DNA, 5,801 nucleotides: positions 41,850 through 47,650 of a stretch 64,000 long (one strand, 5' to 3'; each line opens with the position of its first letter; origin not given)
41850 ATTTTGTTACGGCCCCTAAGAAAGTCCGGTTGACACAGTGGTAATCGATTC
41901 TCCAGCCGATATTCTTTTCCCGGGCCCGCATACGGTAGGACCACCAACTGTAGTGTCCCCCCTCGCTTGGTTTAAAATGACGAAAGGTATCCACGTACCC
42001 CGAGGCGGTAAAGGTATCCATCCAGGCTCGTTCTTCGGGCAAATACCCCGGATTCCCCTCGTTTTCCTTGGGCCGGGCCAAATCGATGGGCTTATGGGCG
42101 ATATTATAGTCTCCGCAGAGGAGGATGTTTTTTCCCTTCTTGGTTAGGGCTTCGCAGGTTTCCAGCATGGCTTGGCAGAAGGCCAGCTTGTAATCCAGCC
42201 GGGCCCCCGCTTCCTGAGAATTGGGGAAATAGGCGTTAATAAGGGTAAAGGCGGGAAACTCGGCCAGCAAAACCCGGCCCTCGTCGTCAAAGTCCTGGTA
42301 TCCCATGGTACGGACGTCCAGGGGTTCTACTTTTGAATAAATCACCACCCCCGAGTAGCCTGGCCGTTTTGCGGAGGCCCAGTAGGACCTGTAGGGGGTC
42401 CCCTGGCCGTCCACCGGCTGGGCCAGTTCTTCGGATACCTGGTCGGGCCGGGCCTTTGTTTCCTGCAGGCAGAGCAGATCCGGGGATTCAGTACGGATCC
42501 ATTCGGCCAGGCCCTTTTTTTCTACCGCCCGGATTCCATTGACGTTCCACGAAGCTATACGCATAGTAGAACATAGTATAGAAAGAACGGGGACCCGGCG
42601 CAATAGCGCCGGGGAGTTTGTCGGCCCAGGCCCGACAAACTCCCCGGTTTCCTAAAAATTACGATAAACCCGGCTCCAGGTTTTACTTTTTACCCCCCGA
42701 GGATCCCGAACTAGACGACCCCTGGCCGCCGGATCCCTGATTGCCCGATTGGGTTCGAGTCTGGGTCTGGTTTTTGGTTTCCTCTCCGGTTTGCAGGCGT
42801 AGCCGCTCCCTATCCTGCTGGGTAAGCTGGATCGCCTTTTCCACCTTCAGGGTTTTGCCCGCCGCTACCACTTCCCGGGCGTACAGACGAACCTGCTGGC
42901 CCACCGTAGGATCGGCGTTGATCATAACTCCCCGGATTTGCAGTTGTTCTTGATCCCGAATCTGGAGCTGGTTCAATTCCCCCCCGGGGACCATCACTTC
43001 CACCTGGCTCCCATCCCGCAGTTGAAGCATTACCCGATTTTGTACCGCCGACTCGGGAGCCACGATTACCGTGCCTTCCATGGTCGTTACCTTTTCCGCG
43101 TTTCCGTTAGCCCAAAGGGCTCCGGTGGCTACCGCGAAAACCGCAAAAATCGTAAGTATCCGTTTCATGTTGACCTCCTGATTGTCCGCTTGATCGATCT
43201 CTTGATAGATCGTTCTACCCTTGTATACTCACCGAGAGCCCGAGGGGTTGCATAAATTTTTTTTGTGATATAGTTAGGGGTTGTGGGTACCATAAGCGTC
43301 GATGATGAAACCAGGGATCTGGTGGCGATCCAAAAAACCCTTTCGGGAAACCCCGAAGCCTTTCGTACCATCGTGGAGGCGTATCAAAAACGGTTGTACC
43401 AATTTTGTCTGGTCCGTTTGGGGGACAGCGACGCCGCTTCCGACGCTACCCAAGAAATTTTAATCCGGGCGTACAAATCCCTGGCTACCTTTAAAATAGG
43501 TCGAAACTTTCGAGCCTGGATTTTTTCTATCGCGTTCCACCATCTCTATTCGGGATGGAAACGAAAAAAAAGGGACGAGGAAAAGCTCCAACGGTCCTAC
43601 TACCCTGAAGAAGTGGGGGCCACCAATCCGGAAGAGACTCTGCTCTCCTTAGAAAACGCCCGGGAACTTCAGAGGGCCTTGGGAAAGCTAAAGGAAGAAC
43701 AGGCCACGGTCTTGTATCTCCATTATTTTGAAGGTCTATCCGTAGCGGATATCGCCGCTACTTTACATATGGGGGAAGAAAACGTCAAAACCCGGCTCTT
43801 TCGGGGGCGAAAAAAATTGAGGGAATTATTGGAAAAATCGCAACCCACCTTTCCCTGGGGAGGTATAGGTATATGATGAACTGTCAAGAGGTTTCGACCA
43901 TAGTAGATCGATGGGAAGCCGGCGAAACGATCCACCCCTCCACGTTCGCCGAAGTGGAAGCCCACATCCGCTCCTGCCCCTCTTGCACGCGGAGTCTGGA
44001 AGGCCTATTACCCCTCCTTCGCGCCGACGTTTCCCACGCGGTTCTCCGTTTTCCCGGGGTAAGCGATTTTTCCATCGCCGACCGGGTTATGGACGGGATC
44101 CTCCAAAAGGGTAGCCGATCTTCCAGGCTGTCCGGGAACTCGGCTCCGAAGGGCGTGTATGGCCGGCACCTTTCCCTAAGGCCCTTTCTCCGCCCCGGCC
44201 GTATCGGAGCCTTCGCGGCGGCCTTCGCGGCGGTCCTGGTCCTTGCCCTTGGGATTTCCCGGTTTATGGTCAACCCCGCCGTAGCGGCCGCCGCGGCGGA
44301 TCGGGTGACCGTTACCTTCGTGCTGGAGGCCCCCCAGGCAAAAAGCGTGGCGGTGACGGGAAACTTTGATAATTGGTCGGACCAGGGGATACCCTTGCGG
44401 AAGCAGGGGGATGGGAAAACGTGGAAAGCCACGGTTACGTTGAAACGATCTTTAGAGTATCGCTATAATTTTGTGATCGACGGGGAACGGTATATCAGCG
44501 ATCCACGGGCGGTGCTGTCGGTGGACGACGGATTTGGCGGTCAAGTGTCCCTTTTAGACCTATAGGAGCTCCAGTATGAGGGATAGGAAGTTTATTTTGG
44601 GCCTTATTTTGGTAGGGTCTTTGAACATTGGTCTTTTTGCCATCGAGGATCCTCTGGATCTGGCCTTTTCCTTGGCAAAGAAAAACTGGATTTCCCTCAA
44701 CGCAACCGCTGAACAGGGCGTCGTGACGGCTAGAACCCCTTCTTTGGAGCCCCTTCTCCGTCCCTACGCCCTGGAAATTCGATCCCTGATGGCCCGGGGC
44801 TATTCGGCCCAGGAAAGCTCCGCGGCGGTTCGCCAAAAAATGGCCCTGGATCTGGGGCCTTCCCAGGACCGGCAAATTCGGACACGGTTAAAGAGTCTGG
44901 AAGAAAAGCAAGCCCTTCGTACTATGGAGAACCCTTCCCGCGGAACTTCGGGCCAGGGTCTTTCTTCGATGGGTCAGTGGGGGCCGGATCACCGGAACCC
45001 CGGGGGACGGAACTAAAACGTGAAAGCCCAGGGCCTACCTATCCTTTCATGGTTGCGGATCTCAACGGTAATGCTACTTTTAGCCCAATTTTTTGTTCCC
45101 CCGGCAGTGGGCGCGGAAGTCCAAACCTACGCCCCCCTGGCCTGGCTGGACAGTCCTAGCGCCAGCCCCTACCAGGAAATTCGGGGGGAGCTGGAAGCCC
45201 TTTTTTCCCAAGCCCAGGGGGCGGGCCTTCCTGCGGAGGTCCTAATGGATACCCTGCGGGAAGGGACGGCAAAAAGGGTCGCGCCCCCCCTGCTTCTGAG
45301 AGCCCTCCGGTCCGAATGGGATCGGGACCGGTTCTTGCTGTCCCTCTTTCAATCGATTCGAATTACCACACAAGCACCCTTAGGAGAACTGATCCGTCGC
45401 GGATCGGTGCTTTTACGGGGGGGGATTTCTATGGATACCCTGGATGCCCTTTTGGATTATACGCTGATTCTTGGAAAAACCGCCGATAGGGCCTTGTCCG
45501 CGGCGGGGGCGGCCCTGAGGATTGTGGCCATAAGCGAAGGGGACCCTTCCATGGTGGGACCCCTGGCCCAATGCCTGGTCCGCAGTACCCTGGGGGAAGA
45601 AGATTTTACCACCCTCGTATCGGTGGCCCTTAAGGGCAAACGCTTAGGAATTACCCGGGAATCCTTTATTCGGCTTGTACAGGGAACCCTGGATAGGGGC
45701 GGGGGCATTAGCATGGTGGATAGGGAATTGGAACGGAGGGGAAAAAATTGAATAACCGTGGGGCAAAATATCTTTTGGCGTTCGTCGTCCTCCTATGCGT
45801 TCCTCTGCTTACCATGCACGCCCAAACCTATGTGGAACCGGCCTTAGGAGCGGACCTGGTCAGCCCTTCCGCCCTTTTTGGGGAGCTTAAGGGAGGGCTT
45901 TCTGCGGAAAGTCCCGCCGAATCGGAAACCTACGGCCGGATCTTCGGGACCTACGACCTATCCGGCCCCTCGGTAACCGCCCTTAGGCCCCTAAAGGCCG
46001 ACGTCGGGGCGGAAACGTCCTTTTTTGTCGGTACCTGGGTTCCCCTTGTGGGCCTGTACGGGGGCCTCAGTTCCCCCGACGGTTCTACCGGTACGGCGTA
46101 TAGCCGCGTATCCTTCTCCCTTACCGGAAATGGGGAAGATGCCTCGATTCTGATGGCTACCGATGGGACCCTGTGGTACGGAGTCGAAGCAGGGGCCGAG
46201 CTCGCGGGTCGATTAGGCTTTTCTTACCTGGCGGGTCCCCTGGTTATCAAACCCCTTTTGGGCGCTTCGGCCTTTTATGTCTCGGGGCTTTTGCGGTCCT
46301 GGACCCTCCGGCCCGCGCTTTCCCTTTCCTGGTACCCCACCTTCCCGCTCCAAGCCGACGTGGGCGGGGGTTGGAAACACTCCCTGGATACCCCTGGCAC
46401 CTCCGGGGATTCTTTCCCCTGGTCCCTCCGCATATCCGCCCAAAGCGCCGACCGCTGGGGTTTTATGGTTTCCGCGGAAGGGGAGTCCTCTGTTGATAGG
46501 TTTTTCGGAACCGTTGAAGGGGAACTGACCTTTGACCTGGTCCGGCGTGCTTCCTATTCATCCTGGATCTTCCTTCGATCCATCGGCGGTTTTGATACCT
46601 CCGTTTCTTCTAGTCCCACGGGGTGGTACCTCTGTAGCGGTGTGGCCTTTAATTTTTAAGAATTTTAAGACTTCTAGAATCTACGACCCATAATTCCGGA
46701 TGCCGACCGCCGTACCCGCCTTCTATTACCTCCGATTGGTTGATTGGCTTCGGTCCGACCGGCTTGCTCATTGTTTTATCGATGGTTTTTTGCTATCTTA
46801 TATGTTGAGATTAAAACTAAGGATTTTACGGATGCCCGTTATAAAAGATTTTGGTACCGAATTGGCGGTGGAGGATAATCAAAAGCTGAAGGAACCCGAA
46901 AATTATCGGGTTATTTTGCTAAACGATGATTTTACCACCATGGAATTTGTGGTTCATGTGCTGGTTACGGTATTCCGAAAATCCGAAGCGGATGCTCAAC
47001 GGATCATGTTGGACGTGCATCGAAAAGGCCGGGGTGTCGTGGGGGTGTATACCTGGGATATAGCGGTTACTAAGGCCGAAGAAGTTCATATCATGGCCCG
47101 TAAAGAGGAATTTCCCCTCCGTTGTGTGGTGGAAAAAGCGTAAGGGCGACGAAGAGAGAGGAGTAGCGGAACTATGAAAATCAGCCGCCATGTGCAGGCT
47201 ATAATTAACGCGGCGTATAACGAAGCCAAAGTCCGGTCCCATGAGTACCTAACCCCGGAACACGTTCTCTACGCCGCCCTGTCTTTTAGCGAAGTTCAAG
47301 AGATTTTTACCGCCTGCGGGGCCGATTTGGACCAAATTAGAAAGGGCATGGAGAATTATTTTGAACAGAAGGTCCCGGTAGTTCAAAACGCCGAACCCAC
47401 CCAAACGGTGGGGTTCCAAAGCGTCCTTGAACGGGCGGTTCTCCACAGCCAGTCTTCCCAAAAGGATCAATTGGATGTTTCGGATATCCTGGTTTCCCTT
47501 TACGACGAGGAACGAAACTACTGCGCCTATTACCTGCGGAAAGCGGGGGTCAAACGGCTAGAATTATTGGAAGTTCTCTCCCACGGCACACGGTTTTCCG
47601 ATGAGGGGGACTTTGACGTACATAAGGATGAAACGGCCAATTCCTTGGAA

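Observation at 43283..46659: ECF sigma operon whose anti-sigma factor carries a CBM48-like carbohydrate-binding domain, followed by three secreted/outer-membrane proteins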

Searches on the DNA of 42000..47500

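Call 81: search_rna_families(source=window, start=42000, end=47500, threshold=evalue, max_evalue=0.1)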
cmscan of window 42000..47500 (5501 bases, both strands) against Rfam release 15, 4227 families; matches with E-value up to 0.1: 0.
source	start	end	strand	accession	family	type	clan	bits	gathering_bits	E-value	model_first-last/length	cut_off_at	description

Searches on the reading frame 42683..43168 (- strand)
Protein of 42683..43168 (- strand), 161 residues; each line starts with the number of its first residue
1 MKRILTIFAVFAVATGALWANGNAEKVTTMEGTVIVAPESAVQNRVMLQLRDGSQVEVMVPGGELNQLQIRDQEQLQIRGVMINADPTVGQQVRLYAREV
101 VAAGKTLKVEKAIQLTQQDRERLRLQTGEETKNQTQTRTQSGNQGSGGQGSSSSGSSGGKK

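Call 3: search_protein_families(library=pfam, proteins=[window:42683-43168:-], max_evalue=1)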
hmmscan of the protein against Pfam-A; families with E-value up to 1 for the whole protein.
window:42683-43168:- (161 aa): 4 families
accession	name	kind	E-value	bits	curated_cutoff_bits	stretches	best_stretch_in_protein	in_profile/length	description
PF07302.16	AroM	-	0.012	15.5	23.8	1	26-128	100-201/219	AroM protein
PF10694.14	DUF2500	-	0.035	15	33.5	1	38-80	53-95/102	Protein of unknown function (DUF2500)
PF11607.14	DUF3247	-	0.42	11.3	25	1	25-75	13-60/92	Protein of unknown function (DUF3247)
PF13567.11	DUF4131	-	0.69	10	31.6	1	72-131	63-124/165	Domain of unknown function (DUF4131)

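Call 4: search_protein_families(library=ncbifam, proteins=[window:42683-43168:-], max_evalue=1)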
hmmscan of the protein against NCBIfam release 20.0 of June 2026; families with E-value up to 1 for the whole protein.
window:42683-43168:- (161 aa): 5 families
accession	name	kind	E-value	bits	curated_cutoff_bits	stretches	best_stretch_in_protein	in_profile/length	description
NF007788.0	PRK10481.1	equivalog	0.0077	16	198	1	25-126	103-204/225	hypothetical protein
NF040942.2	hypo_ExtJ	equivalog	0.037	14.4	52.5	1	1-66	1-66/77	selenite/tellurite reduction operon protein ExtJ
TIGR00638.1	Mop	subfamily_domain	0.041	13.9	55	0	30-72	9-51/70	molybdenum-pterin binding domain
NF050106.1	TA_MazE_antitoxin_Deino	equivalog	0.14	12.4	65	0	115-137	5-27/65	type II toxin-antitoxin system MazE family antitoxin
NF009751.0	PRK13261.1-1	equivalog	0.44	10.1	144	0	28-67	14-53/160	urease accessory protein UreE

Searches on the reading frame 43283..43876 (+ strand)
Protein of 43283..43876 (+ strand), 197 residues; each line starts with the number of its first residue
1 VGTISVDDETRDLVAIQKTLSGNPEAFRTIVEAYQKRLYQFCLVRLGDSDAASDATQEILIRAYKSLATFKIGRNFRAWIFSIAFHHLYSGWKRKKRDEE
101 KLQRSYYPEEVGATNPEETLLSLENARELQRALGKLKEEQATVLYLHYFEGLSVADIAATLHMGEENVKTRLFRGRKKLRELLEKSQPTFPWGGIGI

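Call 3: search_protein_families(library=pfam, proteins=[window:43283-43876:+], max_evalue=1)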
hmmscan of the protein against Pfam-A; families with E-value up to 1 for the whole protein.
window:43283-43876:+ (197 aa): 12 families
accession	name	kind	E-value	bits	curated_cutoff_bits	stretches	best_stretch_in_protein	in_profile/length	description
PF08281.18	Sigma70_r4_2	-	1.6e-17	63.3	25.7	1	127-179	2-54/54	Sigma-70, region 4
PF04542.20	Sigma70_r2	-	2.8e-13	49.9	24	1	30-97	1-70/71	Sigma-70 region 2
PF04545.22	Sigma70_r4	-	1.7e-12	47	24.1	1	132-181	1-50/50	Sigma-70, region 4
PF07638.17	Sigma70_ECF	-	2.8e-08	34.3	21.1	1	103-181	114-181/185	ECF sigma factor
PF12645.13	HTH_16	-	0.0071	16.9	22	1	16-50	4-38/65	Helix-turn-helix domain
PF22336.2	RhiE-like_linker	-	0.017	15.6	27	1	122-184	3-58/67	RhiE-like, KS-MAT linker domain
PF06530.18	Phage_antitermQ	-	0.018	15.4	26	1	133-184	60-111/118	Phage antitermination protein Q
PF19610.4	DUF6115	-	0.035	14.9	27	1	105-169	74-128/134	Family of unknown function (DUF6115)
PF22621.2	CurL-like_PKS_C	-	0.039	14.4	27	1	145-182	23-60/64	CurL-like, PKS C-terminal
PF04297.20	UPF0122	-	0.063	14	22.7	1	136-182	18-64/101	Putative helix-turn-helix protein, YlxM / p13 like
PF05331.17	DUF742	-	0.15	12.4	27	1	111-163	14-67/114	Protein of unknown function (DUF742)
PF13579.12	Glyco_trans_4_4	-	0.25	12.1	29.7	1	118-160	52-91/158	Glycosyl transferase 4-like domain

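Call 4: search_protein_families(library=ncbifam, proteins=[window:43283-43876:+], max_evalue=1)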
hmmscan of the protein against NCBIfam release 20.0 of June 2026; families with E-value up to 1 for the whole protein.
window:43283-43876:+ (197 aa): 109 families (the best 25 are shown)
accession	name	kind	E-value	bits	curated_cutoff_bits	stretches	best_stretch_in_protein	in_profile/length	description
NF058625.1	sigma_PG0214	equivalog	2.7e-29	102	130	1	25-187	4-165/170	GFO_1088 family ECF-type sigma factor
NF007223.0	PRK09641.1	equivalog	3.9e-29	101.8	209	1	16-185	9-186/187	RNA polymerase sigma factor SigW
TIGR02937.1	sigma70-ECF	superfamily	7e-28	97.3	42.9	1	25-183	1-165/165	sigma-70 family RNA polymerase sigma factor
NF008888.0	PRK11922.1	equivalog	1.1e-27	97.1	204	1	10-185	15-198/231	RNA polymerase sigma factor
TIGR02948.1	SigW_bacill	equivalog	5.2e-26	91.8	243.1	1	16-183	9-184/187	RNA polymerase sigma factor SigW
TIGR02950.1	SigM_subfam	subfamily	5.6e-26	91.3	147.95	1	30-183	5-158/159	RNA polymerase sigma factor, SigM family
NF006930.0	PRK09415.1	subfamily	9.6e-26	90.7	198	1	25-185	16-177/179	RNA polymerase factor sigma C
TIGR02983.1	SigE-fam_strep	subfamily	1.6e-24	86.6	141.55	1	23-186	4-161/162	SigE family RNA polymerase sigma factor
NF007216.0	PRK09638.1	equivalog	1.7e-24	86.6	194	1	15-185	8-176/180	RNA polymerase sigma factor SigY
TIGR02989.1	Sig-70_gvs1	subfamily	2e-24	86.3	124.55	1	25-181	1-156/158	RNA polymerase sigma-70 factor, Rhodopirellula/Verrucomicrobium family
NF009171.0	PRK12518.1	equivalog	3.1e-24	85.8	208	1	12-185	14-186/191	RNA polymerase sigma factor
TIGR02954.1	Sig70_famx3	hypoth_equivalog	5e-24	85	188.5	1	15-185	6-169/170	RNA polymerase sigma-70 factor, TIGR02954 family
NF009166.1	PRK12513.1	equivalog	8.6e-24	84.3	206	1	16-186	13-189/193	RNA polymerase sigma factor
TIGR02952.1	Sig70_famx2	equivalog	5.1e-23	81.8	206.45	1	18-183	4-170/170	ECF subfamily RNA polymerase sigma factor, BldN family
NF007225.0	PRK09643.1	equivalog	8e-23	81.2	190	1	9-186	11-185/204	RNA polymerase sigma factor SigM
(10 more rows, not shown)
